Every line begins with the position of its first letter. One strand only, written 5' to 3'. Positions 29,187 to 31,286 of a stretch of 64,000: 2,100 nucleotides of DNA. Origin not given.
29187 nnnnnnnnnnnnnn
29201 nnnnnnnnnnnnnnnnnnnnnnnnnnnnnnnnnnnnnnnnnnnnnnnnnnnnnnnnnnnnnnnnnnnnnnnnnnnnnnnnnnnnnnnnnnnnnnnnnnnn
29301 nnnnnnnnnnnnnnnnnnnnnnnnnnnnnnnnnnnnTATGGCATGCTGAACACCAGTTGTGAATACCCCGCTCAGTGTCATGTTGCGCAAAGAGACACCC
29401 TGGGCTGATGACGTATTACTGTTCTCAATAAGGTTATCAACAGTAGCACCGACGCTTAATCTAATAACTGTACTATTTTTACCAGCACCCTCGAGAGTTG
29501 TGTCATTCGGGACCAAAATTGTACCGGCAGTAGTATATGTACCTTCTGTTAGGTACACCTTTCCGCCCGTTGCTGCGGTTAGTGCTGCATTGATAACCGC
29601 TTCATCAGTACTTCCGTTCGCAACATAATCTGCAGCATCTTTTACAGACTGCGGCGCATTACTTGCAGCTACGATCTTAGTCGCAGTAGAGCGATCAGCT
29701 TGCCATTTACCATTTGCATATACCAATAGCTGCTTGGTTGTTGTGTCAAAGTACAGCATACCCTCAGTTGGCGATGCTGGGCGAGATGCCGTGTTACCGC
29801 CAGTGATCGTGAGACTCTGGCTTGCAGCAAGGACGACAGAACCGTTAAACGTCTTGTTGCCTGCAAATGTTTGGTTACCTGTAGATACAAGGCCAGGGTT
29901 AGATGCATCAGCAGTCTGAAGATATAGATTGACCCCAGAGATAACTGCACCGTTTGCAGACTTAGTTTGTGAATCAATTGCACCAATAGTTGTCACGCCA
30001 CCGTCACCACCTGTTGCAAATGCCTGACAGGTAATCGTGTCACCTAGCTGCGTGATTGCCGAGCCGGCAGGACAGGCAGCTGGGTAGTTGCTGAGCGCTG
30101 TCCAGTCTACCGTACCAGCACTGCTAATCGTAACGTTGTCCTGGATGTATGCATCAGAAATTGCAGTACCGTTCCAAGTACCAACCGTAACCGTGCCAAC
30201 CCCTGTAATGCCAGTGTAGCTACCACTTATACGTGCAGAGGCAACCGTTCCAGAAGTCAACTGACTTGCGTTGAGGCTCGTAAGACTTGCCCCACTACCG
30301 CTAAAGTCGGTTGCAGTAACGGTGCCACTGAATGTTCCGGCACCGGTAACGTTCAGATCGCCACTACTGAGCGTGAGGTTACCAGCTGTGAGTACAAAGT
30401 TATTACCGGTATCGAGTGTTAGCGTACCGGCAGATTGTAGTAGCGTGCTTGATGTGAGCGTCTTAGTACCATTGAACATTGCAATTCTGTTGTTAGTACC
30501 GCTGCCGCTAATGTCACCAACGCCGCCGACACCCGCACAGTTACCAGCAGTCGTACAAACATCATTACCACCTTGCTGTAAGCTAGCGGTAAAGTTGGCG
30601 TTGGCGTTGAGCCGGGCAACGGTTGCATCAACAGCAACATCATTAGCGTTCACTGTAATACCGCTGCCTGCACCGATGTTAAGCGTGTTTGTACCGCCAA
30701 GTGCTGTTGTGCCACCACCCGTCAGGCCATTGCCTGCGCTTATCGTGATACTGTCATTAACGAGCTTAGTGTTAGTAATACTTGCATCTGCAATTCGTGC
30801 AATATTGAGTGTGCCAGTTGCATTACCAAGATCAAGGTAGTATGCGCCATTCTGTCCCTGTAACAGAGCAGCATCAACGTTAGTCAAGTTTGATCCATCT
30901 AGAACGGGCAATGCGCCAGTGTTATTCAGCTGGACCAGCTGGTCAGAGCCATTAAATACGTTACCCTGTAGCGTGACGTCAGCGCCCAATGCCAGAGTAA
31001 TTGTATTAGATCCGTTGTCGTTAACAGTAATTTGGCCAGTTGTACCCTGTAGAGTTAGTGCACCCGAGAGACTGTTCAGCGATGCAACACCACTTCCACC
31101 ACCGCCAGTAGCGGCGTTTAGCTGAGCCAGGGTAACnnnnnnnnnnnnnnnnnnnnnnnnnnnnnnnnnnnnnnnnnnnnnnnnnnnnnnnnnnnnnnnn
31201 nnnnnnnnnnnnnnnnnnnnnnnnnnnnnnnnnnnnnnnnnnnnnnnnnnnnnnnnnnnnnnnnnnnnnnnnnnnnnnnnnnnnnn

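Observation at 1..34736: About 33 kb island of giant surface proteins organised as a duplicated fibre->Kelch cassette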

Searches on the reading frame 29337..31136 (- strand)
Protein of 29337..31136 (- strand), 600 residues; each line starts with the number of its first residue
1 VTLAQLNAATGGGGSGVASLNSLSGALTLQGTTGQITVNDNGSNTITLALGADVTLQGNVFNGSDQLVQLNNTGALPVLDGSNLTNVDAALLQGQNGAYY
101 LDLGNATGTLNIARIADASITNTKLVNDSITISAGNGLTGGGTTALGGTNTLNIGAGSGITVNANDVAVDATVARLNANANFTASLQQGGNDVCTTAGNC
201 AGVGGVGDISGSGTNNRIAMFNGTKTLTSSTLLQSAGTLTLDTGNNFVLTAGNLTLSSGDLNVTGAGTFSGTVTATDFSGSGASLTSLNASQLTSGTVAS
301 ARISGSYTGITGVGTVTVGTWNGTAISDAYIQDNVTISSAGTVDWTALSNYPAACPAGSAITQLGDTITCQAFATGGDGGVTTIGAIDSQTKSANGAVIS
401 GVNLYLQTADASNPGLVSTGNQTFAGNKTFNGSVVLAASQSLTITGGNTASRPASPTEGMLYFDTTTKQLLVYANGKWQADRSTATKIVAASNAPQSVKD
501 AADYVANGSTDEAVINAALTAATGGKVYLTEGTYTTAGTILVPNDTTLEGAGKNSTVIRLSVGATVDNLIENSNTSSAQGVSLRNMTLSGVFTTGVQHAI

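Call 100: search_protein_families(library=pfam, proteins=[window:29337-31136:-], max_evalue=0.01)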
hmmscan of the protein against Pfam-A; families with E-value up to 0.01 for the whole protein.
window:29337-31136:- (600 aa): 2 families
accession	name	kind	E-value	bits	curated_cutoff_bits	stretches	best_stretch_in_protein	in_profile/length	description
PF12708.12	Pect-lyase_RHGA_epim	-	7e-07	29.7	27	1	508-584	13-90/213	Rhamnogalacturonase A/epimerase, pectate lyase-like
PF18338.7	BppL_N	-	0.0096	15.9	25.8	0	419-432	9-22/25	Lower baseplate protein N-terminal domain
